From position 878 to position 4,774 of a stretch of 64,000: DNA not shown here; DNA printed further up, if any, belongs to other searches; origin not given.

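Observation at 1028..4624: ECF sigma factor covalently fused to a membrane anchor, a large periplasmic region and a TlpA-type thioredoxin domain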

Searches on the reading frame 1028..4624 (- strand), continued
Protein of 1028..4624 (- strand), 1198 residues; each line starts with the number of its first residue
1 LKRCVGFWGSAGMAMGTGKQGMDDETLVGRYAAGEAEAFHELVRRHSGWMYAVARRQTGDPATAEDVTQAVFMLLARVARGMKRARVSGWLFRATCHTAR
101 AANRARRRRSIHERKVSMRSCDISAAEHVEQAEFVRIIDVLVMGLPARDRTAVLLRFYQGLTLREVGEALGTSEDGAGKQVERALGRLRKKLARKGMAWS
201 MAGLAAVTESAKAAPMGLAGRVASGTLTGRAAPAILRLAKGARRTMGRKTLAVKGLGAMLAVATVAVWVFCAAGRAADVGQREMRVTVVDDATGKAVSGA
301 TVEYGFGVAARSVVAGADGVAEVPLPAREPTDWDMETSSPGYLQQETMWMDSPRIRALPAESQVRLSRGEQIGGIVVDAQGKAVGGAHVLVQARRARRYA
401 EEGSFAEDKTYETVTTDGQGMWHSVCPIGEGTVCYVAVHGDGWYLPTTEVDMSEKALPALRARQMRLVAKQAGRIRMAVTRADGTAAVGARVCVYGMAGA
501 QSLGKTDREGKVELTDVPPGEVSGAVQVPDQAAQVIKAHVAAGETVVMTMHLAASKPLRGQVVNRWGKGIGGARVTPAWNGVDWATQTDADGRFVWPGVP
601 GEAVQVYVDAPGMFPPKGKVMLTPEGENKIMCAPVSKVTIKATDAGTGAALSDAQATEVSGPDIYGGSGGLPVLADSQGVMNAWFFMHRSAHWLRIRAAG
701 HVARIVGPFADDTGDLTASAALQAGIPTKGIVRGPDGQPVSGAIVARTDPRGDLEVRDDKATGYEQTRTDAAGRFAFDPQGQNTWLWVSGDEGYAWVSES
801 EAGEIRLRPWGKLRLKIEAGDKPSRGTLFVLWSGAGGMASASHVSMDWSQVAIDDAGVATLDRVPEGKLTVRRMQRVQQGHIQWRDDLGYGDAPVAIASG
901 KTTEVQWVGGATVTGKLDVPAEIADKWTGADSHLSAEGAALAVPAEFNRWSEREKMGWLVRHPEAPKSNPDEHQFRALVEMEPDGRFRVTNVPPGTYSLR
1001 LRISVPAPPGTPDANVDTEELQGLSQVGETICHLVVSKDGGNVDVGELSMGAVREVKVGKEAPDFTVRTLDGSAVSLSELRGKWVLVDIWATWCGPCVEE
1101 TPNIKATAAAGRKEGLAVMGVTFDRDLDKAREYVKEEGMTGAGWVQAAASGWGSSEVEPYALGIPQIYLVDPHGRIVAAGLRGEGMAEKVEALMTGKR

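Call 43: search_protein_families(library=pfam, proteins=[P0195, P0207, P0235, P0149, P0150, P0171, P0152, P0167], max_evalue=0.0001)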
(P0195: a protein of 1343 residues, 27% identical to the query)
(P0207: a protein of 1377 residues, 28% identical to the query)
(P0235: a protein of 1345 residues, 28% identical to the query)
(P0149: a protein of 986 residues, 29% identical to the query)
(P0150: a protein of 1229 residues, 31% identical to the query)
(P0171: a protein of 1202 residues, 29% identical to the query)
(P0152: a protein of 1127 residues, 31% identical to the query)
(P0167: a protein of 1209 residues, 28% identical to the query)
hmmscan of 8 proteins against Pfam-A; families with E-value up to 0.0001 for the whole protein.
P0195 (1343 aa): 12 families
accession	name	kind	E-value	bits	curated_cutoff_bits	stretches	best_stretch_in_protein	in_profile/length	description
PF13620.12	CarboxypepD_reg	-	3.8e-45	152.6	32.3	2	762-851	2-82/82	Carboxypeptidase regulatory-like domain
PF05569.17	Peptidase_M56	-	2.7e-30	106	31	1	156-337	95-279/296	BlaR1 peptidase M56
PF13715.12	CarbopepD_reg_2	-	1.8e-17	63.6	32.2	0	409-451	4-44/88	CarboxypepD_reg-like domain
PF00578.27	AhpC-TSA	-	1e-16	61.5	26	1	1204-1322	1-121/124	AhpC/TSA family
PF08534.16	Redoxin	-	6.9e-15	55.6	26.6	1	1203-1325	1-131/148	Redoxin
PF13905.12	Thioredoxin_8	-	2.8e-12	47.2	27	1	1228-1322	1-94/94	Thioredoxin-like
PF20598.4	DUF6795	-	1.3e-10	41.9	27.4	0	593-662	1-69/103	Domain of unknown function (DUF6795)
PF02369.22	Big_1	-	8.8e-10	39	34.9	0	494-554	24-76/93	Bacterial Ig-like domain (group 1)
PF00085.26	Thioredoxin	-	1.7e-08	34.8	23.5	1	1229-1282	19-70/103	Thioredoxin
PF10670.15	DUF4198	-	2e-08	35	34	0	588-640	144-199/209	Domain of unknown function (DUF4198)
PF00775.27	Dioxygenase_C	-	3.5e-08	33.6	27.3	0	490-516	31-58/182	Dioxygenase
PF09430.16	EMC7_beta-sandw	-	3e-06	27.9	26.6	0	1125-1152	19-46/122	ER membrane protein complex subunit 7, beta-sandwich domain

P0207 (1377 aa): 13 families
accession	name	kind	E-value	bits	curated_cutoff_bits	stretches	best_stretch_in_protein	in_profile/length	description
PF13620.12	CarboxypepD_reg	-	5e-41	139.4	32.3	2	630-706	2-75/82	Carboxypeptidase regulatory-like domain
PF05569.17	Peptidase_M56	-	1.5e-26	93.7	31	1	24-368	7-294/296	BlaR1 peptidase M56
PF00578.27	AhpC-TSA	-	4.9e-15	56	26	1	1238-1358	1-123/124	AhpC/TSA family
PF13905.12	Thioredoxin_8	-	5.1e-12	46.4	27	1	1262-1356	1-94/94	Thioredoxin-like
PF08534.16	Redoxin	-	9.4e-12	45.4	26.6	1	1238-1363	2-135/148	Redoxin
PF10670.15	DUF4198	-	1e-11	45.8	34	0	415-481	126-197/209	Domain of unknown function (DUF4198)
PF02369.22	Big_1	-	1.1e-11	45.1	34.9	0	630-671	21-64/93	Bacterial Ig-like domain (group 1)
PF20598.4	DUF6795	-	3.1e-10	40.7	27.4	0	632-673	3-45/103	Domain of unknown function (DUF6795)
PF24107.1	DUF7382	-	1.3e-07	31.8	27.4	0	631-668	23-61/65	Domain of unknown function (DUF7382)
PF13715.12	CarbopepD_reg_2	-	5.1e-06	26.9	32.2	0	630-706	1-70/88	CarboxypepD_reg-like domain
PF00775.27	Dioxygenase_C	-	5.4e-06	26.4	27.3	0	714-736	27-51/182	Dioxygenase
PF14686.12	fn3_3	-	6.8e-06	26.2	24.4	0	1021-1044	23-46/75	Polysaccharide lyase family 4, domain II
PF00085.26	Thioredoxin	-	7.4e-06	26.4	23.5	0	1264-1301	20-57/103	Thioredoxin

P0235 (1345 aa): 13 families
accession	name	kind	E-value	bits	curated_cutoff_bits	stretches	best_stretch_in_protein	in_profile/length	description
PF13620.12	CarboxypepD_reg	-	1.7e-49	166.5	32.3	3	612-690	1-81/82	Carboxypeptidase regulatory-like domain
PF05569.17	Peptidase_M56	-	1.5e-21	77.3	31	1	157-345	102-296/296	BlaR1 peptidase M56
PF13715.12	CarbopepD_reg_2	-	7.8e-17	61.5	32.2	0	613-692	1-78/88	CarboxypepD_reg-like domain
PF00578.27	AhpC-TSA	-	4.4e-16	59.4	26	1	1205-1324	1-122/124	AhpC/TSA family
PF13905.12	Thioredoxin_8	-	1.1e-15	58.2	27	1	1229-1323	1-94/94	Thioredoxin-like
PF08534.16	Redoxin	-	1.3e-12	48.2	26.6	1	1207-1328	4-133/148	Redoxin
PF20598.4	DUF6795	-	1.4e-12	48.3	27.4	0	697-737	2-42/103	Domain of unknown function (DUF6795)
PF10670.15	DUF4198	-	4.6e-08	33.9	34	0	690-736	143-191/209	Domain of unknown function (DUF4198)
PF00085.26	Thioredoxin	-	3.5e-07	30.6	23.5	1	1230-1273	19-60/103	Thioredoxin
PF02369.22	Big_1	-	2.1e-06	28.2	34.9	0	611-658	19-68/93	Bacterial Ig-like domain (group 1)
PF01435.24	Peptidase_M48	-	2.4e-06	27.9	20.3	1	190-326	3-140/186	Peptidase family M48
PF17210.9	SdrD_B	-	7.7e-05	23.3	29.7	0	877-948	18-79/112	SdrD B-like domain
PF00775.27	Dioxygenase_C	-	9.2e-05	22.4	27.3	0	609-634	28-54/182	Dioxygenase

P0149 (986 aa): 17 families
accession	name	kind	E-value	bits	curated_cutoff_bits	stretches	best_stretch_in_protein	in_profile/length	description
PF13620.12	CarboxypepD_reg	-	5.8e-48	161.6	32.3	2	243-320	2-80/82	Carboxypeptidase regulatory-like domain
PF00578.27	AhpC-TSA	-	2.3e-21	76.4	26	1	838-957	1-122/124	AhpC/TSA family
PF08534.16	Redoxin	-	3e-20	73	26.6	1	837-965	1-137/148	Redoxin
PF13715.12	CarbopepD_reg_2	-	2.2e-18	66.5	32.2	1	243-321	1-76/88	CarboxypepD_reg-like domain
PF13905.12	Thioredoxin_8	-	4.5e-17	62.6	27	1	862-956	1-94/94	Thioredoxin-like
PF20598.4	DUF6795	-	4.5e-10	40.2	27.4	0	328-370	2-44/103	Domain of unknown function (DUF6795)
PF00085.26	Thioredoxin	-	1.1e-09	38.7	23.5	1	863-915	19-69/103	Thioredoxin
PF02369.22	Big_1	-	2.7e-08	34.3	34.9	0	243-284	21-64/93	Bacterial Ig-like domain (group 1)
PF14686.12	fn3_3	-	1e-07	32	24.4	0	757-785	23-51/75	Polysaccharide lyase family 4, domain II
PF10670.15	DUF4198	-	2.5e-07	31.5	34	0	507-559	152-196/209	Domain of unknown function (DUF4198)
PF00775.27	Dioxygenase_C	-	2.8e-07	30.6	27.3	0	322-345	27-50/182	Dioxygenase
PF13098.12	Thioredoxin_2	-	6.3e-07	30.1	27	1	861-957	4-88/104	Thioredoxin-like domain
PF23193.1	NOMO_3rd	-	1.2e-05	25.7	27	0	630-650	58-78/120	NOMO third transthyretin-like domain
PF07210.18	DUF1416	-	1.2e-05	25.6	23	0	317-346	12-40/97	Protein of unknown function (DUF1416)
PF15976.11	CooC_C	-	3.3e-05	24.3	29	0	327-373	19-57/93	CS1-pili formation C-terminal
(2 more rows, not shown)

P0150 (1229 aa): 15 families
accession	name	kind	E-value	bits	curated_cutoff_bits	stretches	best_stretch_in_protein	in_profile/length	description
PF13620.12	CarboxypepD_reg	-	1.8e-48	163.2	32.3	2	513-585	2-74/82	Carboxypeptidase regulatory-like domain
PF13905.12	Thioredoxin_8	-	1.2e-14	54.9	27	1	1114-1208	1-94/94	Thioredoxin-like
PF00578.27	AhpC-TSA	-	1.6e-14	54.3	26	1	1091-1210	2-123/124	AhpC/TSA family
PF13715.12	CarbopepD_reg_2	-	7.1e-14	52.1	32.2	0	513-583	1-67/88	CarboxypepD_reg-like domain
PF08534.16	Redoxin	-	2.3e-12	47.4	26.6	1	1090-1216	2-136/148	Redoxin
PF04542.20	Sigma70_r2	-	1.4e-08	34.9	24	1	48-114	1-69/71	Sigma-70 region 2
PF08281.18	Sigma70_r4_2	-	2e-08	34.2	25.7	1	145-196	3-54/54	Sigma-70, region 4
PF20598.4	DUF6795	-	3.4e-08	34.2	27.4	0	515-557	3-46/103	Domain of unknown function (DUF6795)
PF00085.26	Thioredoxin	-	4.2e-08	33.6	23.5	1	1116-1169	20-71/103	Thioredoxin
PF02369.22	Big_1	-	6.2e-08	33.1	34.9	0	597-637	21-62/93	Bacterial Ig-like domain (group 1)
PF15976.11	CooC_C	-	1.2e-07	32.1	29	0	511-569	17-68/93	CS1-pili formation C-terminal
PF00775.27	Dioxygenase_C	-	4.4e-07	30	27.3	0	414-471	32-96/182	Dioxygenase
PF14686.12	fn3_3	-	7.7e-07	29.2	24.4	0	1005-1031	23-49/75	Polysaccharide lyase family 4, domain II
PF09430.16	EMC7_beta-sandw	-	4.2e-05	24.2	26.6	0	1006-1033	18-45/122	ER membrane protein complex subunit 7, beta-sandwich domain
PF10670.15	DUF4198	-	9.3e-05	23.1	34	0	768-834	142-200/209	Domain of unknown function (DUF4198)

P0171 (1202 aa): 15 families
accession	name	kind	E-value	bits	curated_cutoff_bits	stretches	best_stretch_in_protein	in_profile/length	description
PF13620.12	CarboxypepD_reg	-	5.8e-54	180.8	32.3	3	478-548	2-72/82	Carboxypeptidase regulatory-like domain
PF13715.12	CarbopepD_reg_2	-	3.2e-24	85.2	32.2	1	479-559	2-79/88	CarboxypepD_reg-like domain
PF20598.4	DUF6795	-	1.3e-13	51.5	27.4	0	480-521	3-45/103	Domain of unknown function (DUF6795)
PF04545.22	Sigma70_r4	-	8.5e-12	44.8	24.1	1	125-174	1-50/50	Sigma-70, region 4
PF08281.18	Sigma70_r4_2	-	1.9e-11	43.9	25.7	1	122-170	4-52/54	Sigma-70, region 4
PF02369.22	Big_1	-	8.2e-11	42.3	34.9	0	278-342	10-80/93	Bacterial Ig-like domain (group 1)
PF10670.15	DUF4198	-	7.9e-10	39.6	34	0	486-532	156-206/209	Domain of unknown function (DUF4198)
PF00775.27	Dioxygenase_C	-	1.5e-07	31.5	27.3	0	374-427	31-90/182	Dioxygenase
PF17210.9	SdrD_B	-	2.7e-07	31.2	29.7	0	484-534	18-67/112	SdrD B-like domain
PF24107.1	DUF7382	-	3.5e-06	27.2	27.4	0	564-583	24-43/65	Domain of unknown function (DUF7382)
PF17802.7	SpaA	-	6.6e-06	26.6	23.1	0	289-325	5-45/91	Prealbumin-like fold domain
PF14686.12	fn3_3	-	2.3e-05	24.5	24.4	0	986-1010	27-51/75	Polysaccharide lyase family 4, domain II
PF11974.14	bMG3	-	2.8e-05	24.5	34.9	0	284-344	12-81/103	Bacterial alpha-2-macroglobulin MG3 domain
PF04542.20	Sigma70_r2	-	2.8e-05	24.3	24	1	22-90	1-70/71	Sigma-70 region 2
PF15976.11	CooC_C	-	8.2e-05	23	29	0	479-521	20-55/93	CS1-pili formation C-terminal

P0152 (1127 aa): 13 families
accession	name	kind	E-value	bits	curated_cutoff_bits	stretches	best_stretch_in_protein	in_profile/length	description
PF13620.12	CarboxypepD_reg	-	4e-55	184.5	32.3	3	216-292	3-77/82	Carboxypeptidase regulatory-like domain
PF13715.12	CarbopepD_reg_2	-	8.9e-19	67.8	32.2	0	398-476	1-76/88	CarboxypepD_reg-like domain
PF08534.16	Redoxin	-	4.5e-18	65.9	26.6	1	987-1115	1-137/148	Redoxin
PF00578.27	AhpC-TSA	-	5.8e-18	65.5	26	1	988-1107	1-122/124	AhpC/TSA family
PF13905.12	Thioredoxin_8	-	2.2e-16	60.4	27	1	1012-1106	1-94/94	Thioredoxin-like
PF02369.22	Big_1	-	4.6e-16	59.1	34.9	0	214-271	20-80/93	Bacterial Ig-like domain (group 1)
PF20598.4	DUF6795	-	5.7e-12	46.3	27.4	0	482-525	1-44/103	Domain of unknown function (DUF6795)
PF00085.26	Thioredoxin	-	3.9e-10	40.1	23.5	1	1013-1053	19-59/103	Thioredoxin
PF10670.15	DUF4198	-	7.4e-09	36.5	34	0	211-269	145-205/209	Domain of unknown function (DUF4198)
PF24107.1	DUF7382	-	1.3e-08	35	27.4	0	214-256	21-65/65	Domain of unknown function (DUF7382)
PF17789.7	MG4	-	1.1e-05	25.9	24.7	0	218-257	21-60/95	Macroglobulin domain MG4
PF00775.27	Dioxygenase_C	-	2e-05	24.6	27.3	0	481-515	31-63/182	Dioxygenase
PF14686.12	fn3_3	-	6.4e-05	23.1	24.4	0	910-934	26-50/75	Polysaccharide lyase family 4, domain II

P0167 (1209 aa): 11 families
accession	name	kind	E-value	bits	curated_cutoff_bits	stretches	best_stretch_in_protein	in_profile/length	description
PF13620.12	CarboxypepD_reg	-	6.9e-46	154.9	32.3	1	496-562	2-68/82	Carboxypeptidase regulatory-like domain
PF03781.23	FGE-sulfatase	-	2.1e-30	106.7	23.3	1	57-283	47-254/255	Sulfatase-modifying factor enzyme 1-like domain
PF02369.22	Big_1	-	1.4e-18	67.2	34.9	0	298-360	19-81/93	Bacterial Ig-like domain (group 1)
PF13715.12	CarbopepD_reg_2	-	1.6e-17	63.7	32.2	0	871-901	19-49/88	CarboxypepD_reg-like domain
PF13905.12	Thioredoxin_8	-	7.4e-17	61.9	27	1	1095-1189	1-94/94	Thioredoxin-like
PF00578.27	AhpC-TSA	-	5.1e-15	56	26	1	1071-1190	1-122/124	AhpC/TSA family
PF08534.16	Redoxin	-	2.2e-14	53.9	26.6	1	1070-1195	1-134/148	Redoxin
PF20598.4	DUF6795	-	2.6e-09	37.7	27.4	0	307-344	7-44/103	Domain of unknown function (DUF6795)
PF14686.12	fn3_3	-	1.1e-07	31.9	24.4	0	993-1017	25-49/75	Polysaccharide lyase family 4, domain II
PF00085.26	Thioredoxin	-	3.4e-07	30.7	23.5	1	1095-1147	18-68/103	Thioredoxin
PF23193.1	NOMO_3rd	-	4.3e-05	24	27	0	877-909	59-91/120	NOMO third transthyretin-like domain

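Call 51: find_encoding_contigs(protein=P0195, flank=8000, max_places=2)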
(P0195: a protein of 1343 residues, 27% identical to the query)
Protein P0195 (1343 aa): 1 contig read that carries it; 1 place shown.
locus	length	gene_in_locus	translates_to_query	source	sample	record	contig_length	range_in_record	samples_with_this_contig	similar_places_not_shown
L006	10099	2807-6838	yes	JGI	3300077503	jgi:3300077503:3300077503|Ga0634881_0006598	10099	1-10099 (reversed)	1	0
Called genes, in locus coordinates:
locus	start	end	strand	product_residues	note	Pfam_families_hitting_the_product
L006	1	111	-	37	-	?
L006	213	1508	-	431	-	PF00709:Adenylsucc_synt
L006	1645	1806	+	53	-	-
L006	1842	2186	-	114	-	-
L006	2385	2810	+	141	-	PF03965:Penicillinase_R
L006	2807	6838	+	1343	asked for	PF05569:Peptidase_M56, PF02369:Big_1 (faint), PF10670:DUF4198 (faint), PF13620:CarboxypepD_reg (weak), PF00578:AhpC-TSA, PF08534:Redoxin, PF00085:Thioredoxin, PF13905:Thioredoxin_8, +5 more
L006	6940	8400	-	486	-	PF00501:AMP-binding, PF13193:AMP-binding_C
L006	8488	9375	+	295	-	PF13174:TPR_6 (faint), PF05036:SPOR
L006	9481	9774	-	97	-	PF05593:RHS_repeat (faint)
